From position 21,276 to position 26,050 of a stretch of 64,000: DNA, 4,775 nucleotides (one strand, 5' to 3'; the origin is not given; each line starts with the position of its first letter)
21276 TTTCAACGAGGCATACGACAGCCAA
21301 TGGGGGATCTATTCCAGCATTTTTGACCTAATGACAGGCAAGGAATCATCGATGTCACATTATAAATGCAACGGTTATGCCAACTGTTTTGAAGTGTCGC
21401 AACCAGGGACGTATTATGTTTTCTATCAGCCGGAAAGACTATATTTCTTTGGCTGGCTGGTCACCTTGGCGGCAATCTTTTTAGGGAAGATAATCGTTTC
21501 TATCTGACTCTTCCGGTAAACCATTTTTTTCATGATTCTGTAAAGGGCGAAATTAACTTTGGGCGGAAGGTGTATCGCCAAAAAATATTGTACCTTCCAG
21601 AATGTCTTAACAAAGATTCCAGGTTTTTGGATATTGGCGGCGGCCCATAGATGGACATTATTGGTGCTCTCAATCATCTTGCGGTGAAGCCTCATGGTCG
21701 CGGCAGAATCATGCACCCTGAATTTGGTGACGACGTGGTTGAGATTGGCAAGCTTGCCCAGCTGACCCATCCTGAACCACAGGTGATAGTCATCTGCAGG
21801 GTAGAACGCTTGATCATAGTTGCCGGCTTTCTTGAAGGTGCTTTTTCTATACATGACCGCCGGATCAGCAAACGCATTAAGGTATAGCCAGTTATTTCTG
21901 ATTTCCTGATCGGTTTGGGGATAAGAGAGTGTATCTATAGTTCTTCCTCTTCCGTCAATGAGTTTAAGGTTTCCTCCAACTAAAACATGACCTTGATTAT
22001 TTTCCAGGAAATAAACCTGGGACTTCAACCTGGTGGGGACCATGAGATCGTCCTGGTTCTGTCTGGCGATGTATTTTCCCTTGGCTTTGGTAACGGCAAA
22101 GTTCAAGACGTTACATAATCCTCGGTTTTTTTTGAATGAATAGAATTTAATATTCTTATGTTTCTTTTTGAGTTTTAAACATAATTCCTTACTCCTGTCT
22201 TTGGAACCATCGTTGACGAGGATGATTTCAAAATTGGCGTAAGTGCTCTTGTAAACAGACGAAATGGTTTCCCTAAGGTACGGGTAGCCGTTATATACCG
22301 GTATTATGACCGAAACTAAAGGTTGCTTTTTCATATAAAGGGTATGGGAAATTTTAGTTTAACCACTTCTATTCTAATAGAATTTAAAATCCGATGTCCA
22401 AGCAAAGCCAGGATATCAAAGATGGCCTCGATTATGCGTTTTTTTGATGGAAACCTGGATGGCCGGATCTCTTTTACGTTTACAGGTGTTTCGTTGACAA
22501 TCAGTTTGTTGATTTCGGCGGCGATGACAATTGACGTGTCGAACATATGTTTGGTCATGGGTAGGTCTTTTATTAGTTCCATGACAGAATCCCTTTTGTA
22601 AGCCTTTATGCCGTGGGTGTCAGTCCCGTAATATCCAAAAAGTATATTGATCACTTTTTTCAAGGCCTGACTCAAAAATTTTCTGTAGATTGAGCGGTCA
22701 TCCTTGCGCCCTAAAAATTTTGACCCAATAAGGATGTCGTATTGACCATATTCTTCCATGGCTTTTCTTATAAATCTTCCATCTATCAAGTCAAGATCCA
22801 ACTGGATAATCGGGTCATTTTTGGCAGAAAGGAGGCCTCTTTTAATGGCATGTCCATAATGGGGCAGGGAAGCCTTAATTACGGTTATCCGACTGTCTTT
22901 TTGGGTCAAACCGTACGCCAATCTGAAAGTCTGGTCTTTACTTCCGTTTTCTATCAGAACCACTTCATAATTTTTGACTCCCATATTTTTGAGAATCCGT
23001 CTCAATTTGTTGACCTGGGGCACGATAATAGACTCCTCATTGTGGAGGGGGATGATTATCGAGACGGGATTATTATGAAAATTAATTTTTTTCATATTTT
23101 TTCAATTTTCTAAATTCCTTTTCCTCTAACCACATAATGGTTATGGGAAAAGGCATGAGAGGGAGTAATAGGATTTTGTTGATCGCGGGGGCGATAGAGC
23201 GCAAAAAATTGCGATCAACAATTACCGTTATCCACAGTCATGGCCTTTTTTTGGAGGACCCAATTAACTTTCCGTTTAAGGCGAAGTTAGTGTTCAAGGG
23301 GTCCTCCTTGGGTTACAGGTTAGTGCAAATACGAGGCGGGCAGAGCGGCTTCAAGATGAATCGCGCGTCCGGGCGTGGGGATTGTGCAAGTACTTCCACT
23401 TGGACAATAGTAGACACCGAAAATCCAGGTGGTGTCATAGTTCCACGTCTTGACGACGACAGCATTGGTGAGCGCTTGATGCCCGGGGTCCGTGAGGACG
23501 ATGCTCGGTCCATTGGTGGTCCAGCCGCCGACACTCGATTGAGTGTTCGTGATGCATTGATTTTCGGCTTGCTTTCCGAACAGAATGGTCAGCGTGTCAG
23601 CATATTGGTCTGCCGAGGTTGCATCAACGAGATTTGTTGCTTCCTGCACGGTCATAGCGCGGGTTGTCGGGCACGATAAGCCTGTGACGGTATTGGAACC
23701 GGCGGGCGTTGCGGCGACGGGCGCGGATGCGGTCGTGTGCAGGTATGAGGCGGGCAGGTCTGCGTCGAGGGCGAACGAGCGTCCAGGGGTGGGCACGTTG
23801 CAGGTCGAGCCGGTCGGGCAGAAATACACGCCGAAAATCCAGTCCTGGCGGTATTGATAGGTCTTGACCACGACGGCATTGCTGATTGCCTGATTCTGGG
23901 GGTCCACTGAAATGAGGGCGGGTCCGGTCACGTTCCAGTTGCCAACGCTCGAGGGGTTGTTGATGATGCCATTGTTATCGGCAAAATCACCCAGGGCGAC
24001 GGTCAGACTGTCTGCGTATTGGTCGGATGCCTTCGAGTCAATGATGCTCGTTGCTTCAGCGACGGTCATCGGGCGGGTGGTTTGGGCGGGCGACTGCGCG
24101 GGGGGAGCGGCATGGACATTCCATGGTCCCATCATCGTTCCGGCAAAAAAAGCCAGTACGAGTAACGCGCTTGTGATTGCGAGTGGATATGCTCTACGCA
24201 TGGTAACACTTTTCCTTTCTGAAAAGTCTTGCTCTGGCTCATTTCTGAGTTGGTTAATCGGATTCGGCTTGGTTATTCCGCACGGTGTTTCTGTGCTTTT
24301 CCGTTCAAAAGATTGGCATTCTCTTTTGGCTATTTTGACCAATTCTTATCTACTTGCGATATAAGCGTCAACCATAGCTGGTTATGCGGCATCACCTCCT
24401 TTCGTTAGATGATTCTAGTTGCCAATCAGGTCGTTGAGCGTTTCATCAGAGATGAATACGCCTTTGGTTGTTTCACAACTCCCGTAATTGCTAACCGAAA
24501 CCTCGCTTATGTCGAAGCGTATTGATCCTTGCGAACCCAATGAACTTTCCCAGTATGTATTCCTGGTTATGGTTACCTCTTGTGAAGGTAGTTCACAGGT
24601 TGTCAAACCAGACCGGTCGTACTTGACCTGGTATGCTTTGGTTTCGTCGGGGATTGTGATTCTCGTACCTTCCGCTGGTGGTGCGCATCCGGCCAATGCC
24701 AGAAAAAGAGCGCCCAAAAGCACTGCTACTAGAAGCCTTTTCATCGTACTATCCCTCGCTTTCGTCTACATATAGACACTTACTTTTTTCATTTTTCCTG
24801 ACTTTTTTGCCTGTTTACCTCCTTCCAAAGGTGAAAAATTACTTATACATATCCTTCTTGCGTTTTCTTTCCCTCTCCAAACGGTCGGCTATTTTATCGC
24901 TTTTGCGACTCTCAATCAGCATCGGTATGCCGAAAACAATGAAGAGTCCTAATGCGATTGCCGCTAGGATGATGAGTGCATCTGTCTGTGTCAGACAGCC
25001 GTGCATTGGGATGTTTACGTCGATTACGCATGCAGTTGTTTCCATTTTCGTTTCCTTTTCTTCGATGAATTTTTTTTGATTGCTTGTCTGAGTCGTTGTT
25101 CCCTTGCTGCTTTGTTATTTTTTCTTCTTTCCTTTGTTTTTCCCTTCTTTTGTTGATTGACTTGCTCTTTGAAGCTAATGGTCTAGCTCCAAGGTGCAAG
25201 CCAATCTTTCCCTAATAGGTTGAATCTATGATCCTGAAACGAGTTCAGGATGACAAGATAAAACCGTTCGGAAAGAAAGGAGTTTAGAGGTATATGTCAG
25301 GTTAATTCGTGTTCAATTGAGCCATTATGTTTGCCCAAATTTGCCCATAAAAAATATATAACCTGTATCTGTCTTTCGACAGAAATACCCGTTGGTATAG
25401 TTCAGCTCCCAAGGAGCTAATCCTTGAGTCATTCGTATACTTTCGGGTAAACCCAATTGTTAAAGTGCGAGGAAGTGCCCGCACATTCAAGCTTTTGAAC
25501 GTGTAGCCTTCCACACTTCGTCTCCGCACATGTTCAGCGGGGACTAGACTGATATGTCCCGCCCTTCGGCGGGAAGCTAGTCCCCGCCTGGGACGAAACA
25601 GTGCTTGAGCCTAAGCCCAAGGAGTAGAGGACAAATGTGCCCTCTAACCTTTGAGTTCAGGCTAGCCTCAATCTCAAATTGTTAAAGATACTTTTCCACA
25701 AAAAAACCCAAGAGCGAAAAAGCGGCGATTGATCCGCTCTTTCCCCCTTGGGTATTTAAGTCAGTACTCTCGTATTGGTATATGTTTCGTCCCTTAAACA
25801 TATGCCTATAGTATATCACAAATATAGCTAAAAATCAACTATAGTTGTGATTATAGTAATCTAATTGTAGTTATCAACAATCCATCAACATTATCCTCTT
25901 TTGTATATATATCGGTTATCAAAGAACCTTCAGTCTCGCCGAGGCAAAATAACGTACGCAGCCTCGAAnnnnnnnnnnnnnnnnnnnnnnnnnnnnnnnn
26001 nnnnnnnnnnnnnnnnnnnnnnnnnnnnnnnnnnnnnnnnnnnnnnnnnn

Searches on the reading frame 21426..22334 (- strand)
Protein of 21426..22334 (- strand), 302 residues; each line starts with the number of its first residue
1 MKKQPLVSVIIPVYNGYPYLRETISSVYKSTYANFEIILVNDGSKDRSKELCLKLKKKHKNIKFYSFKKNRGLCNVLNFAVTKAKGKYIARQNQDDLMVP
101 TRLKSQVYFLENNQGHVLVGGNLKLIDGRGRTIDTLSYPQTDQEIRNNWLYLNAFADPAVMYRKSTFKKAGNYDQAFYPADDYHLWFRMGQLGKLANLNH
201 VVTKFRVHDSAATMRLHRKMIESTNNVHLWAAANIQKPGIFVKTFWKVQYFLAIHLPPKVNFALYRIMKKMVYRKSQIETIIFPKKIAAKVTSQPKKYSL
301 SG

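Call 93: search_protein_families(library=pfam, proteins=[window:21426-22334:-], max_evalue=0.001)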
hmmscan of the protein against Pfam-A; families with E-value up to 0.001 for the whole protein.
window:21426-22334:- (302 aa): 3 families
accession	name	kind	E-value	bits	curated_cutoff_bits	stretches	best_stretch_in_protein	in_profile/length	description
PF00535.33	Glycos_transf_2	-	2.9e-31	109.1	23.3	1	8-165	1-162/168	Glycosyl transferase family 2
PF13641.12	Glyco_tranf_2_3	-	1.2e-09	38.9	27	1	5-193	2-198/230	Glycosyltransferase like family 2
PF10111.15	Glyco_tranf_2_2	-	4.4e-09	36.6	27.3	1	8-215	1-223/276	Glycosyltransferase like family 2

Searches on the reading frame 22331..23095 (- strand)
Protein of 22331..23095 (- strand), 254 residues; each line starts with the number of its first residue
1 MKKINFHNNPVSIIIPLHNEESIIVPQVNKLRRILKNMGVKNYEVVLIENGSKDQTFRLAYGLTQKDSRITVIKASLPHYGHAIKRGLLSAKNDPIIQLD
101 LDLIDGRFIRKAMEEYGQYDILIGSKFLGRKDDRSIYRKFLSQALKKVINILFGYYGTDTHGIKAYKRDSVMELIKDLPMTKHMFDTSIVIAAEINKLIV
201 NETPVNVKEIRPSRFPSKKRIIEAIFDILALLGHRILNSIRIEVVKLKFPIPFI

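Call 16: search_protein_families(library=pfam, proteins=[window:22331-23095:-], max_evalue=0.01)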
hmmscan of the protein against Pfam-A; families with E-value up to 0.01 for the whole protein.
window:22331-23095:- (254 aa): 1 family
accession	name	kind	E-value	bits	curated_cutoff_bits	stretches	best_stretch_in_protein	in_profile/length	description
PF00535.33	Glycos_transf_2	-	5.3e-13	49.7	23.3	1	12-173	1-166/168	Glycosyl transferase family 2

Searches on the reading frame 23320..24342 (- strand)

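Call 16: search_protein_families(library=pfam, proteins=[window:23320-24342:-], max_evalue=0.01)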
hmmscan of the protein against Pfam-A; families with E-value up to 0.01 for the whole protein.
window:23320-24342:- (340 aa): 1 family
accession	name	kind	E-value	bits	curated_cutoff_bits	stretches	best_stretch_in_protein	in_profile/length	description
PF25814.1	fn3_SORL1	-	0.00021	21.7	27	0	289-315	11-37/90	SORL1-like, fn3 domain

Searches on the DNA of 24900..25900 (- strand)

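Call 8: search_rna_families(source=window, start=24900, end=25900, threshold=evalue, max_evalue=10)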
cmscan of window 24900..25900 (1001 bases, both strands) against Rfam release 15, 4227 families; matches with E-value up to 10: 12.
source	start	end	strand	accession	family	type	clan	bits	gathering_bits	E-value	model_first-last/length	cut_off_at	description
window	25667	25823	-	RF03118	gCoV-5UTR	Cis-reg;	CL00116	21.5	124.9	1.6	1-200/200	no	Gammacoronavirus 5'UTR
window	25606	25663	-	RF03818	MIR7994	Gene; miRNA;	-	18.9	100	1.2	1-90/90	no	MIR7994 microRNA precursor family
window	25619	25707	-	RF03162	TD-2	Gene; sRNA;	CL00124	18.5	48.7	7.1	1-98/98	no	TD-2 RNA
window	25806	25858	+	RF03523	mir-4703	Gene; miRNA;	-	18.4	88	1.1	1-61/61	no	mir-4703 microRNA precursor family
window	25705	25754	-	RF04134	MIR7504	Gene; miRNA;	-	18.3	83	3.8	1-124/124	no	MIR7504 microRNA precursor family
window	25698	25766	-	RF02399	NsiR1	Gene; sRNA;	-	17.6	39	1.2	1-60/60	no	Nitrogen stress-induced RNA 1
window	25154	25207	-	RF03578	mir-3910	Gene; miRNA;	-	17.6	95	2.2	1-82/82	no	mir-3910 microRNA precursor family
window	25470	25795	+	RF02104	DLEU1_2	Gene; lncRNA;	-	17.5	100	6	1-344/344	no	Deleted in lymphocytic leukemia 1 conserved region 2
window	25154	25207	+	RF03578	mir-3910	Gene; miRNA;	-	16.4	95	4.9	1-82/82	no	mir-3910 microRNA precursor family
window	25698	25775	-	RF02221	sRNA-Xcc1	Gene; sRNA;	-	16.4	53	9.8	1-87/87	no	sRNA-Xcc1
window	25685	25812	-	RF03530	bglG-cis-reg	Cis-reg;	-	15.8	80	7.6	1-137/137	no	cis-regulatory element of the bglG/LicT operon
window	25471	25520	-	RF00342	snoZ40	Gene; snRNA; snoRNA; CD-box;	-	15.4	50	7.8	1-73/73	no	Small nucleolar RNA Z40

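Call 89: search_dna_similar(query=window:25100-25900:-, collection=phages, mode=distant, max_rows=5)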
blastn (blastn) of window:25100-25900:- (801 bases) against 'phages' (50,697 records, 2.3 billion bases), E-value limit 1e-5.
No match.

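Call 90: search_dna_similar(query=window:25100-25900:-, collection=plasmids, mode=distant, max_rows=5)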
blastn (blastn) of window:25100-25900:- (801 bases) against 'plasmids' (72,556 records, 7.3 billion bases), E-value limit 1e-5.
No match.
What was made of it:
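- There are no matches in phage or plasmid collections (calls 89, 90).
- Tried and rejected: blastn of the leader plus motif against the phage and plasmid collections gave no match (calls 89, 90).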
